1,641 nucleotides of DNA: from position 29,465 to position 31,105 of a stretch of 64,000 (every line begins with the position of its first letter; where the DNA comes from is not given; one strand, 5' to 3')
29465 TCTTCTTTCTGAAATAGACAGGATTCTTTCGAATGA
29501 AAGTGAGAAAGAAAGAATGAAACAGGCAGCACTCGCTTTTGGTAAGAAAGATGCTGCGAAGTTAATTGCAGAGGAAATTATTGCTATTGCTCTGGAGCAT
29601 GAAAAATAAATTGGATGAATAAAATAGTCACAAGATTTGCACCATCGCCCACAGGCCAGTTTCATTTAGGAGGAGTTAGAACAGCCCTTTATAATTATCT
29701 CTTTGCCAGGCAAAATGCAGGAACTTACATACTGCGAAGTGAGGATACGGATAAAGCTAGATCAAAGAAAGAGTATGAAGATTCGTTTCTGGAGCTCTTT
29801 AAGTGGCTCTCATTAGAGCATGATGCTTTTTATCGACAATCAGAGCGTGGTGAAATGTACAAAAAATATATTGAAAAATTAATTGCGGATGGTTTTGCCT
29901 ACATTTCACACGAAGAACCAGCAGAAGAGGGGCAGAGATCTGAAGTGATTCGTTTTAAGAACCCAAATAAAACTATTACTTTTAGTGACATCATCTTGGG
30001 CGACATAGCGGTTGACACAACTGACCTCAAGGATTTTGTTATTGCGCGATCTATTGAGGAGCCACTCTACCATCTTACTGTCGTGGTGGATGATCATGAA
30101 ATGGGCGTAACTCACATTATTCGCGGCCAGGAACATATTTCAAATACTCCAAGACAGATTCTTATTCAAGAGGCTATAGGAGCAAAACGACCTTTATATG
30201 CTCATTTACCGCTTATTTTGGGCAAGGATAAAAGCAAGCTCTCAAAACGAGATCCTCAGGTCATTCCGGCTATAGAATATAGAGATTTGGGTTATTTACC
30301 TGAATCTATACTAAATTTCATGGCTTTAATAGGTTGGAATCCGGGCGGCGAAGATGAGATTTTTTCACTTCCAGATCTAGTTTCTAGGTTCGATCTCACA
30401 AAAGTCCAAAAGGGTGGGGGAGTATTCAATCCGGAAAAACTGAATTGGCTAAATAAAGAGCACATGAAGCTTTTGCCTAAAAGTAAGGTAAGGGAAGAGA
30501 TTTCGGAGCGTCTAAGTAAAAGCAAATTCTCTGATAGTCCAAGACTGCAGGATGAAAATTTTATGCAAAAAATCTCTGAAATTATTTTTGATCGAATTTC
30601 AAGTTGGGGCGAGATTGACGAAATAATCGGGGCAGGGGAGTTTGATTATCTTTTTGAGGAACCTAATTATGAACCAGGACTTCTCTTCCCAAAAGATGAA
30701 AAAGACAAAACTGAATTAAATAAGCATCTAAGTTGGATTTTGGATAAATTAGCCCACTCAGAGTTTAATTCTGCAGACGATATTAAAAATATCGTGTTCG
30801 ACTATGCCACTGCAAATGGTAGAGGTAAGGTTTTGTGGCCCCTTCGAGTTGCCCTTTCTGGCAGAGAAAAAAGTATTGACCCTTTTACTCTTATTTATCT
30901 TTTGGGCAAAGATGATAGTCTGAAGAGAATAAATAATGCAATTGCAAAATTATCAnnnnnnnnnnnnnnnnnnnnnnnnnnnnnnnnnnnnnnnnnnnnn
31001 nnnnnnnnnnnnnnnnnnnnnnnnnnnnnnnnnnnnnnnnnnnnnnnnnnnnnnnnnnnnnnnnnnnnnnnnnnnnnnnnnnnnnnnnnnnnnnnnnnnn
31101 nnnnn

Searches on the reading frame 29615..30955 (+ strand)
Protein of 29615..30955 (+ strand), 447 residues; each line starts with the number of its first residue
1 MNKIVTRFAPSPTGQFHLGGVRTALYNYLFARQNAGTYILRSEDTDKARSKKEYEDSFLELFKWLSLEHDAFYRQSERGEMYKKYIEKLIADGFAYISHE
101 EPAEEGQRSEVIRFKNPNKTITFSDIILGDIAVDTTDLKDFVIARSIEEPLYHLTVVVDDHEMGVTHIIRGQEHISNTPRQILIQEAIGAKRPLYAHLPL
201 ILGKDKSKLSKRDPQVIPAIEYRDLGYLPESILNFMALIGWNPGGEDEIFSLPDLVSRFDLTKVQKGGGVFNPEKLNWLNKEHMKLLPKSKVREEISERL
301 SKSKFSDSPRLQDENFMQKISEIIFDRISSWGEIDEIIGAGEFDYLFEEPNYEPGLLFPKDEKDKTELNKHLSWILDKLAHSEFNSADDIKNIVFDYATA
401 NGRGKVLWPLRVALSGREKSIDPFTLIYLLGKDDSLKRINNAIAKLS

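Call 54: search_protein_families(library=pfam, proteins=[window:29615-30955:+], max_evalue=0.00001)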
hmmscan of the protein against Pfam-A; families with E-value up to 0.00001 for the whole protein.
window:29615-30955:+ (447 aa): 2 families
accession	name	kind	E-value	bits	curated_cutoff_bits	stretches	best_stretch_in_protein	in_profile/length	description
PF00749.27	tRNA-synt_1c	-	1.7e-81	274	23.4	2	106-278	140-314/314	tRNA synthetases class I (E and Q), catalytic domain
PF19269.4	Anticodon_2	-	1.2e-17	65.1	23.6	1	310-443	10-141/141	Anticodon binding domain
